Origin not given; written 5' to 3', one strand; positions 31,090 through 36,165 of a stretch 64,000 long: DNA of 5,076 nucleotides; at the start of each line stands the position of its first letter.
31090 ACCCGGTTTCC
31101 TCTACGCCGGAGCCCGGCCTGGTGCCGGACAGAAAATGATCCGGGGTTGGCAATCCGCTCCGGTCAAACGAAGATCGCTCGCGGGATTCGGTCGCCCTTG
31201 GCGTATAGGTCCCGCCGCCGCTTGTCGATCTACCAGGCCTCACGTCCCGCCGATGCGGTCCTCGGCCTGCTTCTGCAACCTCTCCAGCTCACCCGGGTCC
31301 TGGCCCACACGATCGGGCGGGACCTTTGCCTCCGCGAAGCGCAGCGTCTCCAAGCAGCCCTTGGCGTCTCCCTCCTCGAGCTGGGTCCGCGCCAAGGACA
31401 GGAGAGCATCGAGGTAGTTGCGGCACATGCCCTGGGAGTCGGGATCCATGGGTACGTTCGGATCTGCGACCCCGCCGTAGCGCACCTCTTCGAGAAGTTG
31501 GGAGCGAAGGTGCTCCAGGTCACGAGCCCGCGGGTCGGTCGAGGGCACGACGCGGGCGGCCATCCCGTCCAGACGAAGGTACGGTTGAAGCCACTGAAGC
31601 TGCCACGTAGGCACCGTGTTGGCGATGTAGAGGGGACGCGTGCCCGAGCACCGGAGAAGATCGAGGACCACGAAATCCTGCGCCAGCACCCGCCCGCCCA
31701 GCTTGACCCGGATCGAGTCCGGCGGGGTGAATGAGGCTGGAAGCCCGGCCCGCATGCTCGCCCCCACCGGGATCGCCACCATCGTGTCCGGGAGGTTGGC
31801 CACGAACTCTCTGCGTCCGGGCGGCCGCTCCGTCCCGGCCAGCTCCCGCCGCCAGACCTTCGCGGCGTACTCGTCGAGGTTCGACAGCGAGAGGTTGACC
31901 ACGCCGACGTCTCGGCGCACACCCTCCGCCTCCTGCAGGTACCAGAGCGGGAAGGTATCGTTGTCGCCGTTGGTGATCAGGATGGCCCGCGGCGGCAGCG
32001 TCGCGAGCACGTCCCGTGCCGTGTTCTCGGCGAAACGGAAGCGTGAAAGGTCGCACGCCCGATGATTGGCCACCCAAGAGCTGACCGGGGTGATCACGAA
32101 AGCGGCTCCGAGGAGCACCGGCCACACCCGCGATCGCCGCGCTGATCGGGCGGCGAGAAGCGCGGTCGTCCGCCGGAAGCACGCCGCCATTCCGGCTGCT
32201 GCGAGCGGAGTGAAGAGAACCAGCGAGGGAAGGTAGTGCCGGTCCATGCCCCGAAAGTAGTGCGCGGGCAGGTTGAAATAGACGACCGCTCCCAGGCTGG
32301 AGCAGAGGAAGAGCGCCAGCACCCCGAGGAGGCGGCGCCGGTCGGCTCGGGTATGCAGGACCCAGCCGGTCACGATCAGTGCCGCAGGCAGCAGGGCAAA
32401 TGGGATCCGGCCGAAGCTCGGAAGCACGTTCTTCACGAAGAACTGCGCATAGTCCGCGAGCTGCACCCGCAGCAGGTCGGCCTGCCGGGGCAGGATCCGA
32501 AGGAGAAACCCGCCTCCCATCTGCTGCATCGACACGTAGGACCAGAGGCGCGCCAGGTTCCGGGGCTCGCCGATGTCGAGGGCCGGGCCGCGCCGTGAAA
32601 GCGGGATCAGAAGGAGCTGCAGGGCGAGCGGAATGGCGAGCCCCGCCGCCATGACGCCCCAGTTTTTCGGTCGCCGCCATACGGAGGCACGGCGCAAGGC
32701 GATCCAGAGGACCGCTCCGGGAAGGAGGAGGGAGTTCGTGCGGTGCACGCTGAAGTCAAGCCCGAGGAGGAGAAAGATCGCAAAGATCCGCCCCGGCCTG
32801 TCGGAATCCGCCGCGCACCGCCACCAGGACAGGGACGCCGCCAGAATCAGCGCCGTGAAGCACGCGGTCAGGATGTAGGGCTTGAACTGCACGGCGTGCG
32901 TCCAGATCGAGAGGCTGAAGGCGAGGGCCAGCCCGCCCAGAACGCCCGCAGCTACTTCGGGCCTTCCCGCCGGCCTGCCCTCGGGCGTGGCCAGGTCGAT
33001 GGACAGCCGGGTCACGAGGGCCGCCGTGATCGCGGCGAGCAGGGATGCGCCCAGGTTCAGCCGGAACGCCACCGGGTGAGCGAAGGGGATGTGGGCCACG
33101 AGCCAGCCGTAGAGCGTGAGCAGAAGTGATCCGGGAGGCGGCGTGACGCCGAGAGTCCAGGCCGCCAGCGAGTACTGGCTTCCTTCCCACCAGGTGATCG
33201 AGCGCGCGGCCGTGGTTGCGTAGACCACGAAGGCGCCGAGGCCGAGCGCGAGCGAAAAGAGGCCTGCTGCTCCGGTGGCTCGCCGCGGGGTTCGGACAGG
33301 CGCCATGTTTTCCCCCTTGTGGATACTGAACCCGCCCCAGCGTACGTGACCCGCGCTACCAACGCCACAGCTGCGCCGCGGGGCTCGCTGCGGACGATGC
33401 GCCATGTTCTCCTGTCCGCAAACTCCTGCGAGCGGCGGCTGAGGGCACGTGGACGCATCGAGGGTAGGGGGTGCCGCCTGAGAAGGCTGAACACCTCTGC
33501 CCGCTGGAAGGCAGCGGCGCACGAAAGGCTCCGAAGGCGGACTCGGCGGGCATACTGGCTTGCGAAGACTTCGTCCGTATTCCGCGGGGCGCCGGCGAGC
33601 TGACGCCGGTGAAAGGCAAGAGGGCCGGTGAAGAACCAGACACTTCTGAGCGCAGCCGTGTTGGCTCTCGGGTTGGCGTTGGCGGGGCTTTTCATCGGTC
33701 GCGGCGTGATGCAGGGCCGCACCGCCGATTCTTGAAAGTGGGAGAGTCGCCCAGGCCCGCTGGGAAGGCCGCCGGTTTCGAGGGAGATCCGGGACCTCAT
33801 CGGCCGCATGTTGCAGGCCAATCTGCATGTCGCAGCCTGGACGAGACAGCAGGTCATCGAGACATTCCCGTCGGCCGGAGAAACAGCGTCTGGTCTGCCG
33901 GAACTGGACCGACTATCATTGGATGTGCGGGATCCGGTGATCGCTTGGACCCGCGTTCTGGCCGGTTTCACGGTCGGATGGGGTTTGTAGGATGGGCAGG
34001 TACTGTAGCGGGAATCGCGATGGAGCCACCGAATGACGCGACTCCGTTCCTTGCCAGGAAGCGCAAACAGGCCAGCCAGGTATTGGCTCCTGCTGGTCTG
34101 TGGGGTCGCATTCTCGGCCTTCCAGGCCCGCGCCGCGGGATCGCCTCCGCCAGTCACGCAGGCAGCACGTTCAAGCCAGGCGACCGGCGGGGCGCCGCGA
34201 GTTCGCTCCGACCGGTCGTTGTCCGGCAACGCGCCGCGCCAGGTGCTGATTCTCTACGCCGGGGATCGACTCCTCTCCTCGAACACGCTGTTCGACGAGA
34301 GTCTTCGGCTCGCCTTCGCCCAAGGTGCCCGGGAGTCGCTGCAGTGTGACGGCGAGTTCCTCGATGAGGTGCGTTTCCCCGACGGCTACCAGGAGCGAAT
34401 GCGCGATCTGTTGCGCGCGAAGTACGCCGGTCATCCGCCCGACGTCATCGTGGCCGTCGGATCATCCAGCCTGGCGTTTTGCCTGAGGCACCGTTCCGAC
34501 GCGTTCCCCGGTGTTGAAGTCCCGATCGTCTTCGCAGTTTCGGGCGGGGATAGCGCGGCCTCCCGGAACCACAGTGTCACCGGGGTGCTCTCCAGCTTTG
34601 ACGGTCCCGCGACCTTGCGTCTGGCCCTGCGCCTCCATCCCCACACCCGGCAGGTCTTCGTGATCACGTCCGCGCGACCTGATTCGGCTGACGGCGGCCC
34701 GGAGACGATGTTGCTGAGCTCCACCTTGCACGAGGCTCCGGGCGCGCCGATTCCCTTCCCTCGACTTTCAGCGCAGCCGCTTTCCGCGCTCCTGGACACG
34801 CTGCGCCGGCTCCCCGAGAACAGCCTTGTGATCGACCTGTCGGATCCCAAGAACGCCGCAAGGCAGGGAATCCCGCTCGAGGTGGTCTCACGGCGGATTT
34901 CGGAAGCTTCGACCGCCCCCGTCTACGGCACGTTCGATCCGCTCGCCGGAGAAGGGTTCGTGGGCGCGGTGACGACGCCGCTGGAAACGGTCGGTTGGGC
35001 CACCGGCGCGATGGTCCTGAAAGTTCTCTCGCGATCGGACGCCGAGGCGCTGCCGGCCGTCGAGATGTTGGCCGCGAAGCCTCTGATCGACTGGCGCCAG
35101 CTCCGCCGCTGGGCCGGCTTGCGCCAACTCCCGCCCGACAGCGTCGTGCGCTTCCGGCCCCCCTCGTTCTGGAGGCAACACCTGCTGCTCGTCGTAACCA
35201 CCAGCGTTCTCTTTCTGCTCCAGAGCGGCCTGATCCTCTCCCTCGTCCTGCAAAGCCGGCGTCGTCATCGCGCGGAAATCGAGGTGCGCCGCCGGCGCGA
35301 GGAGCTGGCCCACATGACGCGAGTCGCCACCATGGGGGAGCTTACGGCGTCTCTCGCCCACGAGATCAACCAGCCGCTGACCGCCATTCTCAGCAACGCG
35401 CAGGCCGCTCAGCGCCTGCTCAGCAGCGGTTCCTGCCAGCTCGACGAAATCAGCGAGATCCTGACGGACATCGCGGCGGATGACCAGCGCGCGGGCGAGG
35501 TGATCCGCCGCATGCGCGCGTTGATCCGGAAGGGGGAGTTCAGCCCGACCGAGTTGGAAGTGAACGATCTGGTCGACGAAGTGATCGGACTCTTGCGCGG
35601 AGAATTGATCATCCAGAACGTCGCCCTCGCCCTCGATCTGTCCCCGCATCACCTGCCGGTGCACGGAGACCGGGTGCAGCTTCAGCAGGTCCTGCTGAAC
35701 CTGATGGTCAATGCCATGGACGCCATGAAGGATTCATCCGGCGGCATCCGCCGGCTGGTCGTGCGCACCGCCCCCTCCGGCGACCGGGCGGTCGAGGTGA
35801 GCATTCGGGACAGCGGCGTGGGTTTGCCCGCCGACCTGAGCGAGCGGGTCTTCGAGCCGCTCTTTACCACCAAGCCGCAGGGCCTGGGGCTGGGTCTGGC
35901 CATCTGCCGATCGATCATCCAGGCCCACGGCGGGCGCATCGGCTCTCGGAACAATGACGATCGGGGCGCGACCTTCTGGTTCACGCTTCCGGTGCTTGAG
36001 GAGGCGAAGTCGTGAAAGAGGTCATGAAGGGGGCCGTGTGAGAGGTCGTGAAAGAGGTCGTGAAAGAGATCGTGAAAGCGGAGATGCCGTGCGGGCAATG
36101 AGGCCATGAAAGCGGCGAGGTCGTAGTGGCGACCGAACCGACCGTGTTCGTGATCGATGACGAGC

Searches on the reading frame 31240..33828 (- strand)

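Call 44: search_protein_families(library=ncbifam, proteins=[window:31240-33828:-], max_evalue=1e-10)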
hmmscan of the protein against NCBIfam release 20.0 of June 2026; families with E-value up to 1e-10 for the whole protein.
window:31240-33828:- (862 aa): 0 families

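Call 83: search_protein_families(library=pfam, proteins=[window:31240-33828:-], max_evalue=0.00001)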
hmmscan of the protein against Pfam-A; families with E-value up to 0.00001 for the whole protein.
window:31240-33828:- (862 aa): 1 family
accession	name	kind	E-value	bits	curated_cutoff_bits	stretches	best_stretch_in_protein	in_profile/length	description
PF11028.14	TMEM260-like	-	4e-23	82.5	24.2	1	219-382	5-176/179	Protein O-mannosyl-transferase TMEM260-like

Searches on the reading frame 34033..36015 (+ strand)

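Call 44: search_protein_families(library=ncbifam, proteins=[window:34033-36015:+], max_evalue=1e-10)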
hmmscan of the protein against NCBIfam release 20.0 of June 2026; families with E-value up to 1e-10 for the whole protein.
window:34033-36015:+ (660 aa): 55 families (the best 25 are shown)
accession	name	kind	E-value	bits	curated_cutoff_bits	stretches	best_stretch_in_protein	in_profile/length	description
NF041777.1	sens_FixL_Rhizob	equivalog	7.4e-58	196.4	850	1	417-655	245-482/485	sensor protein FixL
NF008468.0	PRK11360.1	equivalog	9.1e-52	176.2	646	1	382-658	349-612/616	two-component system sensor histidine kinase AtoS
NF010411.0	PRK13837.1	equivalog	6.1e-42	143.6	647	1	405-657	421-678/828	two-component system VirA-like sensor kinase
NF007688.0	PRK10364.1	equivalog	8.8e-41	140.1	479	1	388-657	198-454/460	two-component system sensor histidine kinase ZraS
NF052574.1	HisKinEspCMyxo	equivalog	1.6e-39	135.7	1200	1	419-656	402-639/785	serine histidine kinase EspC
NF040750.1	tetrathio_HK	equivalog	2.3e-37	128.8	750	1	378-642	278-542/555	tetrathionate respiration histidine kinase TtrS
NF006800.0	PRK09303.1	equivalog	2.2e-31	109.2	342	1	418-657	137-380/383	histidine kinase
NF046020.1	HisKinCckABruc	equivalog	4.2e-31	107.6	1000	1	422-656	468-709/868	cell cycle histidine kinase CckA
NF053867.1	SprKinKinDBac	equivalog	3.5e-30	104.9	775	1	384-656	243-499/500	sporulation kinase KinD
NF046026.1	HisKinCckACaul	equivalog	4.4e-30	104.4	1000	1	424-658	292-536/678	cell cycle histidine kinase CckA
NF047794.1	HisKinPtgB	equivalog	5.6e-30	104.2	1000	1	409-636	417-637/656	two-component system sensor histidine kinase PgtB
NF052573.1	HisKinEspAMyxo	equivalog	5.6e-30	104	1400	1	412-657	362-614/755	serine histidine kinase EspA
NF047466.1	hybrid_RR_LvrB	exception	2.4e-28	99.4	500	1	410-654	128-376/377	hybrid histidine kinase/response regulator LvrB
NF010076.0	PRK13557.1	subfamily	7.8e-27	93.9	631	1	417-658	143-398/540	histidine kinase famiy protein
NF038348.1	T2SS_HK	subfamily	1.1e-26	93.5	450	1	546-654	468-573/574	histidine kinase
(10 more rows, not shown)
